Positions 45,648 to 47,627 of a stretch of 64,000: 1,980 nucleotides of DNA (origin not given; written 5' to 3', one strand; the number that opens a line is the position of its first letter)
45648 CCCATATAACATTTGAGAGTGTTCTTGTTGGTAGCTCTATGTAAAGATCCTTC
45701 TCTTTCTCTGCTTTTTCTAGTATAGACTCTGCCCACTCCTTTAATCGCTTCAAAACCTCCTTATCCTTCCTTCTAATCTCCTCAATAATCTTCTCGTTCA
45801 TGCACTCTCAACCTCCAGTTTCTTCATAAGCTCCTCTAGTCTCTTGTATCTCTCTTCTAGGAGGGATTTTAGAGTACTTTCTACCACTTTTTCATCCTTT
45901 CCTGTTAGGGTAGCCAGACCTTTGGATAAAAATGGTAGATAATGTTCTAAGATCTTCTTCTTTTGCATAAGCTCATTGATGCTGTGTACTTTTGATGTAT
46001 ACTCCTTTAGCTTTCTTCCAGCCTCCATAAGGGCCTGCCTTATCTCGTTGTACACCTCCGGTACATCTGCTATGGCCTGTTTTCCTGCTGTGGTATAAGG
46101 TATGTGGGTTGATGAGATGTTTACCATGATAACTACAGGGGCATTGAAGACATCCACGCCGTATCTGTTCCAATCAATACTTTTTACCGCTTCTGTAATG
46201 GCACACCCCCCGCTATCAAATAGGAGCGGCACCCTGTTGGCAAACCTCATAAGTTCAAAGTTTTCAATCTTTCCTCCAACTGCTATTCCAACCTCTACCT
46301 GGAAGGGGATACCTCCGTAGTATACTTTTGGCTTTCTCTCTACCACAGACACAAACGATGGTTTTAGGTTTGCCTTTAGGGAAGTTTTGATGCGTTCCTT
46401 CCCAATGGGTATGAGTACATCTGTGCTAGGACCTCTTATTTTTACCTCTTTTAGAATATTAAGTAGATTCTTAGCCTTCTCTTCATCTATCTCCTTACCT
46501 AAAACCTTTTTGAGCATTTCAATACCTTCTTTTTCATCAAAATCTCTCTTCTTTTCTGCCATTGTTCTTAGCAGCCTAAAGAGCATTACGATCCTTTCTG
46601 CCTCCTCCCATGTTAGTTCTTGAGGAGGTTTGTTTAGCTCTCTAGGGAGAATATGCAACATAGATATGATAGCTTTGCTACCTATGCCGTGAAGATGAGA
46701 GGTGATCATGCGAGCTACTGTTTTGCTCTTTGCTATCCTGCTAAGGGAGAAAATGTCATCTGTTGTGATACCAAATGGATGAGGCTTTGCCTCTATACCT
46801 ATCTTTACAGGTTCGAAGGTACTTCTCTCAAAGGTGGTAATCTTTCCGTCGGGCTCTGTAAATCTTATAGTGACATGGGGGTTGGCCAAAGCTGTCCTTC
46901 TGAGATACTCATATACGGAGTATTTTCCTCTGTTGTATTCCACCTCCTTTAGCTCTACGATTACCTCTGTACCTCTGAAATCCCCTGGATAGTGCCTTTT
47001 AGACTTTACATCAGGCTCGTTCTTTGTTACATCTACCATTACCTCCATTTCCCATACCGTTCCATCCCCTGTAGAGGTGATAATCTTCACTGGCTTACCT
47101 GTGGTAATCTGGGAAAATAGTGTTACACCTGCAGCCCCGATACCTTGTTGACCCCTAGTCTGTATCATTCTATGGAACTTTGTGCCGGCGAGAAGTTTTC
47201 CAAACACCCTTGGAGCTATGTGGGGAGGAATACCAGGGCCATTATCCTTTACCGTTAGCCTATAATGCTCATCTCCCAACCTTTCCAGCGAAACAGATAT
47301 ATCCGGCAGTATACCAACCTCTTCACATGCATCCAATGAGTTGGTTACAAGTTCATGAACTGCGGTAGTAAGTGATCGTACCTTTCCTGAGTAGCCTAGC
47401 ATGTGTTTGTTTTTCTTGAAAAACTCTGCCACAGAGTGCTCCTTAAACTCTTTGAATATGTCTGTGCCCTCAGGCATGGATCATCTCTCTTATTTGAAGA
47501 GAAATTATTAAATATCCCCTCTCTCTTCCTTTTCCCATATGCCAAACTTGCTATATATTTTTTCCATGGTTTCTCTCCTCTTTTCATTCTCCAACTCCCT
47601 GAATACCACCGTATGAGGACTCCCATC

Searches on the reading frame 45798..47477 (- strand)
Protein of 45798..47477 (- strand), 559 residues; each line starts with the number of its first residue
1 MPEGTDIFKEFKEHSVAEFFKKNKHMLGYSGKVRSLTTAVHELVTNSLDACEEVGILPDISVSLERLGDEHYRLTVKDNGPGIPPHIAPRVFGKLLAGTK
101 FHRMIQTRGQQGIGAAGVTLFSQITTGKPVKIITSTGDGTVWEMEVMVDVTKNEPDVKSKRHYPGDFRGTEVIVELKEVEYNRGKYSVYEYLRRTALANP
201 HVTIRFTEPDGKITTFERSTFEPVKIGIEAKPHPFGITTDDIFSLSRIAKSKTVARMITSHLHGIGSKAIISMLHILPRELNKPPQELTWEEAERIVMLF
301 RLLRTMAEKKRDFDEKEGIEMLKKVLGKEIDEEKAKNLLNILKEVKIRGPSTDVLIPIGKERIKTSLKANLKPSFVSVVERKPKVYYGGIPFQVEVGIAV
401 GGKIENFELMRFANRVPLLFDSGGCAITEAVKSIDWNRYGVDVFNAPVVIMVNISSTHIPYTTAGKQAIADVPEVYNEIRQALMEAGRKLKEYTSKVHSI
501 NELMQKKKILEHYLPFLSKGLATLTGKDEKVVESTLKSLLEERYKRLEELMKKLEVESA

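Call 7: search_protein_families(library=pfam, proteins=[window:45798-47477:-], max_evalue=0.01)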
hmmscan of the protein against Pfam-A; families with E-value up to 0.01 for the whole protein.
window:45798-47477:- (559 aa): 3 families
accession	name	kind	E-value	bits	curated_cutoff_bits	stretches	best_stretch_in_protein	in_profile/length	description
PF09239.17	Topo-VIb_trans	-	3.7e-57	193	24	1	350-504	1-157/159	Topoisomerase VI B subunit, transducer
PF02518.31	HATPase_c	-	4.5e-13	50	26.4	1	32-144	2-105/111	Histidine kinase-, DNA gyrase B-, and HSP90-like ATPase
PF13589.12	HATPase_c_3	-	8.5e-09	36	25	1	35-158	2-115/137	Histidine kinase-, DNA gyrase B-, and HSP90-like ATPase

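Call 14: find_related_loci(query=window:45798-47477:-, collection=genome_contigs, flank=10000)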
Query window:45798-47477:- (559 aa) in genome_contigs; peptide patterns used: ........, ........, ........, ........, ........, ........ (x = any residue, [..] = any of these).
75 stretches matched a pattern; 3 encode a relative of the query (tblastn E <= 1e-3); 3 distinct loci.
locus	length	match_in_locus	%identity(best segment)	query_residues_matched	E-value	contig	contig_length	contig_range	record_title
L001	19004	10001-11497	43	6-544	2e-146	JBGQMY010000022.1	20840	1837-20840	MAG: Candidatus Micrarchaeia archaeon isolate OBJ2_061818_130_7 k141_1171960_length_20840_cov_9.9974, whole genome shotg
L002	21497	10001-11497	42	6-544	2e-140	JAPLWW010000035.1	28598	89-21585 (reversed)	MAG: Candidatus Micrarchaeota archaeon isolate LacPavin_0920_SED3_MAG_46_9 LacPavin_0920_SED3_scaffold_34899, whole geno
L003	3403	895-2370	43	9-544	4e-142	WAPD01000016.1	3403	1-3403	MAG: Candidatus Micrarchaeota archaeon isolate S143_144_esom k151_135085, whole genome shotgun sequence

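Call 15: find_encoding_contigs(protein=window:45798-47477:-, flank=10000, max_places=6)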
Protein window:45798-47477:- (559 aa): 3 contigs read that carry it; 2 places shown.
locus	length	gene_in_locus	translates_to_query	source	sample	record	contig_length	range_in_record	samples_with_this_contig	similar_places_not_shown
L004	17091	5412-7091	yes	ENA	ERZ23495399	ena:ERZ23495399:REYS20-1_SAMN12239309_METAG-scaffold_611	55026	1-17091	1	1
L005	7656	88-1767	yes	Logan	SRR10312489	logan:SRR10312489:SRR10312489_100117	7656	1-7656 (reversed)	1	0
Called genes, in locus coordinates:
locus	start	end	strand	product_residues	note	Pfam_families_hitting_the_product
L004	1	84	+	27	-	?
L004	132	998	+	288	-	PF00059:Lectin_C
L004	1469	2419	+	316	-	-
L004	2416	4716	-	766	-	-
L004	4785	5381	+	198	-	PF00013:KH_1, PF21800:KH_KRR1_2nd, PF22891:KH_PNO1_2nd, PF00013:KH_1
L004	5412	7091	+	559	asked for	PF02518:HATPase_c, PF13589:HATPase_c_3, PF09239:Topo-VIb_trans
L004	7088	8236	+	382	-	PF04406:TP6A_N, PF21180:TOP6A-Spo11_Toprim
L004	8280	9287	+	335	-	-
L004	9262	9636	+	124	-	PF28505:DUF1699_N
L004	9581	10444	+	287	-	-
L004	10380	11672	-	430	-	-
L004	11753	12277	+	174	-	PF00252:Ribosomal_L16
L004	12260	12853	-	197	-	PF01712:dNK, PF02223:Thymidylate_kin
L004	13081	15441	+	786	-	PF02516:STT3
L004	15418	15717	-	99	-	-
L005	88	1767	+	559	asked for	PF02518:HATPase_c, PF13589:HATPase_c_3, PF09239:Topo-VIb_trans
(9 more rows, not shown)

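Call 23: list_cluster_members(proteins=[window:45798-47477:-, window:48173-50473:+, L006:2440-2964:-, L006:6481-7629:-])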
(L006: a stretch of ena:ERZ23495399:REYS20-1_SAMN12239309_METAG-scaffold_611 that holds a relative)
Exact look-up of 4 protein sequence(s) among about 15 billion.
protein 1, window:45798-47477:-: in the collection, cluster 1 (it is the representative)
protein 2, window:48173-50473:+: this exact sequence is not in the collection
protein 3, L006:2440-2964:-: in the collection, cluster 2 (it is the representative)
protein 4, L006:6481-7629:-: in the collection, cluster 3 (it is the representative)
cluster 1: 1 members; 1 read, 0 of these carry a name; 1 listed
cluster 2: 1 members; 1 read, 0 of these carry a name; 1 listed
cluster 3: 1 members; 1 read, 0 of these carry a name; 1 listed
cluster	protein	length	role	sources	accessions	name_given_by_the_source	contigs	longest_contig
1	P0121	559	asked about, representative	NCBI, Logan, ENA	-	-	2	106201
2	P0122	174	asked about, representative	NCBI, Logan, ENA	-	-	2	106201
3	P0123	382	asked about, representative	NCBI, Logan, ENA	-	-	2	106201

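Call 50: find_homologous_proteins(query=window:45798-47474:-, max_evalue=1e-50)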
Query window:45798-47474:- (558 aa): 6789 proteins with E <= 1e-50 among 8000 candidates; the best 120 are listed.
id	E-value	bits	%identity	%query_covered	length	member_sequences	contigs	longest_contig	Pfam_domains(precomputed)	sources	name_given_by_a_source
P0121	0.0e+0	1239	100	100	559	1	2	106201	PF09239.18,PF02518.32,PF13589.13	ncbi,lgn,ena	-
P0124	2.7e-272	922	71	100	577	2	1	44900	PF09239.18,PF02518.32,PF13589.13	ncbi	-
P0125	3.1e-271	919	71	99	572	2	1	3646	PF09239.18,PF02518.32,PF13589.13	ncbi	-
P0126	2.3e-269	912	71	100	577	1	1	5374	PF09239.18,PF02518.32,PF13589.13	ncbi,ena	-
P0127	2.4e-269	912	70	100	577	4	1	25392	PF09239.18,PF02518.32,PF13589.13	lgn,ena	-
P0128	2.8e-267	905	70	100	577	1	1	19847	PF09239.18,PF02518.32,PF13589.13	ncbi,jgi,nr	ncbi:MAG: DNA topoisomerase VI subunit B [Candidatus Diapherotrites archaeon]|nr:DNA topoisomerase V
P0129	1.7e-265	900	71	99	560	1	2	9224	PF09239.18,PF02518.32,PF13589.13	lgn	-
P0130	5.1e-263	891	69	100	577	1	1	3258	PF09239.18,PF02518.32,PF13589.13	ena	-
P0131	2.3e-261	886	69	99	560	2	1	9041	PF09239.18,PF02518.32,PF13589.13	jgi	-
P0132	9.6e-245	831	67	99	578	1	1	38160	PF09239.18,PF02518.32,PF13589.13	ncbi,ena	-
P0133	4.0e-211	720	60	99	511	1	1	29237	PF09239.18,PF02518.32,PF13589.13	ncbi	-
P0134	4.0e-210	717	60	99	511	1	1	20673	PF09239.18,PF02518.32,PF13589.13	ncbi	-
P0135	2.3e-205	701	58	99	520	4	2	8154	PF09239.18,PF02518.32,PF13589.13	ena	-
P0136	4.5e-205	700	59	98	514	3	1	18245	PF09239.18,PF02518.32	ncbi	-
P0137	6.0e-203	693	57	98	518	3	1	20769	PF09239.18,PF02518.32,PF13589.13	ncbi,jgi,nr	ncbi:MAG: DNA topoisomerase VI subunit B [Candidatus Diapherotrites archaeon]|nr:DNA topoisomerase V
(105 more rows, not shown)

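Call 51: find_encoding_contigs(protein=P0124, flank=10000, max_places=2)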
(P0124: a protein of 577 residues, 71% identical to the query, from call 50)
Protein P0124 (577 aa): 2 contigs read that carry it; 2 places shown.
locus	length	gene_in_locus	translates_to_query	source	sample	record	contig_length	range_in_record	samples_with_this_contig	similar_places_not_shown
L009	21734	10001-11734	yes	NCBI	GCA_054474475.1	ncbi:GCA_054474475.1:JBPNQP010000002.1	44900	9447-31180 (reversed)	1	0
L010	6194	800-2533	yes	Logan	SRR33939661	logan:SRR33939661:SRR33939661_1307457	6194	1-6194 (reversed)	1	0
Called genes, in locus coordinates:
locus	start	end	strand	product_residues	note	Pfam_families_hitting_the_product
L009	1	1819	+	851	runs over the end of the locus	PF05124:S_layer_C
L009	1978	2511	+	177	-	-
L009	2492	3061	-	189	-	-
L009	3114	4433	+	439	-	PF02629:CoA_binding, PF13380:CoA_binding_2, PF13607:Succ_CoA_lig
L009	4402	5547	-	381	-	PF03952:Enolase_N, PF00113:Enolase_C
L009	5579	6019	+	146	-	PF01336:tRNA_anti-codon (weak)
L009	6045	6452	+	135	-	PF01873:eIF-5_eIF-2B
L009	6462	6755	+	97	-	PF04242:DUF424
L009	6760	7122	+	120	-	PF01176:eIF-1a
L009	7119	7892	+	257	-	PF03109:ABC1 (faint), PF00069:Pkinase (weak), PF01163:RIO1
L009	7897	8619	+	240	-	-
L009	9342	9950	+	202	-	PF00013:KH_1, PF21800:KH_KRR1_2nd, PF22891:KH_PNO1_2nd, PF00013:KH_1 (weak)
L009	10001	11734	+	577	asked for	PF02518:HATPase_c, PF13589:HATPase_c_3 (weak), PF09239:Topo-VIb_trans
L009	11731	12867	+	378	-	PF04406:TP6A_N, PF21180:TOP6A-Spo11_Toprim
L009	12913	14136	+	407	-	PF04409:DUF530 (faint)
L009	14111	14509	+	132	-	PF28505:DUF1699_N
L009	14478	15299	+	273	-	-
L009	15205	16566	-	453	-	-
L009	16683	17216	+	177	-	PF00252:Ribosomal_L16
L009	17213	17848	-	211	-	PF13521:AAA_28 (weak), PF02223:Thymidylate_kin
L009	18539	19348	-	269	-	-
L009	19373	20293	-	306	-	PF10017:Methyltransf_33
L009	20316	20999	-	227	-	PF13380:CoA_binding_2, PF02943:FeThRed_B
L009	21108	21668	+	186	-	PF01966:HD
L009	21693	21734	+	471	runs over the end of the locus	PF02788:RuBisCO_large_N, PF00016:RuBisCO_large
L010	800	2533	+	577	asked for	PF02518:HATPase_c, PF13589:HATPase_c_3 (weak), PF09239:Topo-VIb_trans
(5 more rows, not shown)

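Call 52: find_encoding_contigs(protein=P0127, flank=10000, max_places=2)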
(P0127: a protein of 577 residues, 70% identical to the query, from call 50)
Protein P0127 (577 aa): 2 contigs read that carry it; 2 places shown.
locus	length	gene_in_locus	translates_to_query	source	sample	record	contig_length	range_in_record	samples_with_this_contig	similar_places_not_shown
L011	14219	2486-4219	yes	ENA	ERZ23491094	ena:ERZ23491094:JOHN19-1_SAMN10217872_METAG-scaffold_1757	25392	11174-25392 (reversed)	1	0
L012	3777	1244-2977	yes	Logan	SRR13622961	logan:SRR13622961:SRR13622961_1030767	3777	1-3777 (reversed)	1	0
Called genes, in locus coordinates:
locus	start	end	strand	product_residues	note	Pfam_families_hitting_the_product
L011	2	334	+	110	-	?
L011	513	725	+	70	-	PF01954:AF2212-like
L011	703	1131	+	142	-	PF01850:PIN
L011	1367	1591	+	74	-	-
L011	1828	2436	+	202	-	PF00013:KH_1, PF21800:KH_KRR1_2nd, PF22891:KH_PNO1_2nd, PF00013:KH_1 (weak)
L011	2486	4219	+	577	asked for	PF02518:HATPase_c, PF13589:HATPase_c_3 (weak), PF09239:Topo-VIb_trans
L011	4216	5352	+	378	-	PF04406:TP6A_N, PF21180:TOP6A-Spo11_Toprim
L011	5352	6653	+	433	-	-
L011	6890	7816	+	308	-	-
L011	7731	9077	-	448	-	-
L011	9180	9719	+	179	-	PF00252:Ribosomal_L16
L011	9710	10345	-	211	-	PF01712:dNK (weak), PF13521:AAA_28 (faint), PF02223:Thymidylate_kin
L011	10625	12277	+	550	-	-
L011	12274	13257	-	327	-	PF01869:BcrAD_BadFG (faint), PF00814:TsaD, PF22521:HypF_C_2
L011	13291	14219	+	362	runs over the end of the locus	PF00702:Hydrolase, PF13419:HAD_2, PF13242:Hydrolase_like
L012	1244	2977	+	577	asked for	PF02518:HATPase_c, PF13589:HATPase_c_3 (weak), PF09239:Topo-VIb_trans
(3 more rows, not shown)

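Call 53: find_encoding_contigs(protein=P0128, flank=10000, max_places=2)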
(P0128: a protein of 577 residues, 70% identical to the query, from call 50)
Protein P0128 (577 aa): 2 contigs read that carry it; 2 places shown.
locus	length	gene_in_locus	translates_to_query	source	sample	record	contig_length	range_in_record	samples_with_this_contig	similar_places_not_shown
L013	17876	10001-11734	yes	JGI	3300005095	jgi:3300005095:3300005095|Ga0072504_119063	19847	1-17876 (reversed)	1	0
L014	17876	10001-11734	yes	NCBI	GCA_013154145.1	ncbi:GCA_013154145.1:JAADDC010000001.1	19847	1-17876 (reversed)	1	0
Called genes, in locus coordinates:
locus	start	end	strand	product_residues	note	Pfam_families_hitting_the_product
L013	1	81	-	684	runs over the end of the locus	?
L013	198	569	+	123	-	PF01248:Ribosomal_L7Ae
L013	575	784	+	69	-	PF01200:Ribosomal_S28e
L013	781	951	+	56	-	PF01246:Ribosomal_L24e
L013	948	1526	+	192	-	PF00334:NDK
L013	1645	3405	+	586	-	PF00009:GTP_EFTU, PF01926:MMR_HSR1, PF22042:EF-G_D2 (faint), PF03144:GTP_EFTU_D2 (weak), PF11987:IF-2, PF14578:GTP_EFTU_D4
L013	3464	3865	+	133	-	PF01092:Ribosomal_S6e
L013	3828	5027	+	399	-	PF00009:GTP_EFTU, PF03193:RsgA_GTPase (weak), PF03144:GTP_EFTU_D2, PF09173:eIF2_C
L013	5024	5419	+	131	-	PF18477:PIN_9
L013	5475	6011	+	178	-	PF00719:Pyrophosphatase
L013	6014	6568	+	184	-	PF03876:SHS2_Rpb7-N, PF00575:S1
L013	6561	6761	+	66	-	PF06093:Spt4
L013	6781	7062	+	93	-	PF01282:Ribosomal_S24e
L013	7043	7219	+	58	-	PF01599:Ribosomal_S27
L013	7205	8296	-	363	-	PF00702:Hydrolase, PF13344:Hydrolase_6 (faint), PF13419:HAD_2, PF13242:Hydrolase_like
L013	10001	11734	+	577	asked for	PF02518:HATPase_c, PF13589:HATPase_c_3, PF09239:Topo-VIb_trans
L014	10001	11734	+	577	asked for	PF02518:HATPase_c, PF13589:HATPase_c_3, PF09239:Topo-VIb_trans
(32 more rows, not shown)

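Call 54: find_encoding_contigs(protein=P0132, flank=10000, max_places=2)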
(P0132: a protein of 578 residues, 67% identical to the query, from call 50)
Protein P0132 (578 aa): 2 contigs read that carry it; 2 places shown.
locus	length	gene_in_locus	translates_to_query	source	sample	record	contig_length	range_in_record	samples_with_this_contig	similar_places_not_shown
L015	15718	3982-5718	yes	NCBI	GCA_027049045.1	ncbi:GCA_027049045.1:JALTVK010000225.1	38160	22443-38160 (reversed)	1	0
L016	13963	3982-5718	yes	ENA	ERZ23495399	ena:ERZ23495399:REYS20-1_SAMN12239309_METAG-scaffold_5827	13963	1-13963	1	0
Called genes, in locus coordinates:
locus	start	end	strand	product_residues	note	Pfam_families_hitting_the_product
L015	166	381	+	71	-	-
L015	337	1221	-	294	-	-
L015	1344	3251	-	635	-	-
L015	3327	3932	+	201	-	PF00013:KH_1 (weak), PF21800:KH_KRR1_2nd, PF22891:KH_PNO1_2nd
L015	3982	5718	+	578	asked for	PF02518:HATPase_c, PF13589:HATPase_c_3, PF09239:Topo-VIb_trans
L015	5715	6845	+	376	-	PF04406:TP6A_N, PF21180:TOP6A-Spo11_Toprim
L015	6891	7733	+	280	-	-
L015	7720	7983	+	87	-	-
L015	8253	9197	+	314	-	-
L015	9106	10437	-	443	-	-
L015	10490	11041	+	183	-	PF00252:Ribosomal_L16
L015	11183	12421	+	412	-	PF00149:Metallophos, PF12850:Metallophos_2 (faint)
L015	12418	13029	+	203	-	PF00561:Abhydrolase_1 (faint), PF12697:Abhydrolase_6 (weak), PF12146:Hydrolase_4 (weak)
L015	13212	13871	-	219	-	-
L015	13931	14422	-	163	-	-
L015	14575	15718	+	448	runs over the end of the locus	PF13506:Glyco_transf_21, PF00535:Glycos_transf_2, PF10111:Glyco_tranf_2_2, PF13641:Glyco_tranf_2_3, PF13632:Glyco_trans_2_3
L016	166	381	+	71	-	-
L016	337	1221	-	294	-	-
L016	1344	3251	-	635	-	-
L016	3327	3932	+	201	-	PF00013:KH_1 (weak), PF21800:KH_KRR1_2nd, PF22891:KH_PNO1_2nd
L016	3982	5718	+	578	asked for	PF02518:HATPase_c, PF13589:HATPase_c_3, PF09239:Topo-VIb_trans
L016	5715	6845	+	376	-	PF04406:TP6A_N, PF21180:TOP6A-Spo11_Toprim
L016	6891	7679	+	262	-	-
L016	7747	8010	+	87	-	-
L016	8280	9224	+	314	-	-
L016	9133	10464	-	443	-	-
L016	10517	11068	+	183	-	PF00252:Ribosomal_L16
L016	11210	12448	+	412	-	PF00149:Metallophos, PF12850:Metallophos_2 (faint)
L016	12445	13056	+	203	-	PF00561:Abhydrolase_1 (faint), PF12697:Abhydrolase_6 (weak), PF12146:Hydrolase_4 (weak)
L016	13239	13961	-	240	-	?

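Call 56: search_protein_families(library=pfam, proteins=[L016:1344-3251:-, L016:337-1221:-, L009:7897-8619:+], max_evalue=0.01)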
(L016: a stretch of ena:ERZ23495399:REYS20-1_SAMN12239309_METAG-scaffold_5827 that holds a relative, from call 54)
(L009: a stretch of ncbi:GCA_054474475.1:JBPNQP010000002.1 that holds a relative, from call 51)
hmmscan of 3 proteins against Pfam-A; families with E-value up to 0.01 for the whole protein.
L016:1344-3251:- (635 aa): 0 families

L016:337-1221:- (294 aa): 1 family
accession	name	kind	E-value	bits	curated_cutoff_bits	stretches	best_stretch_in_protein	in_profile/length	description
PF01569.27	PAP2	-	0.00043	20.5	27.2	1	58-117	40-122/130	PAP2 superfamily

L009:7897-8619:+ (240 aa): 0 families
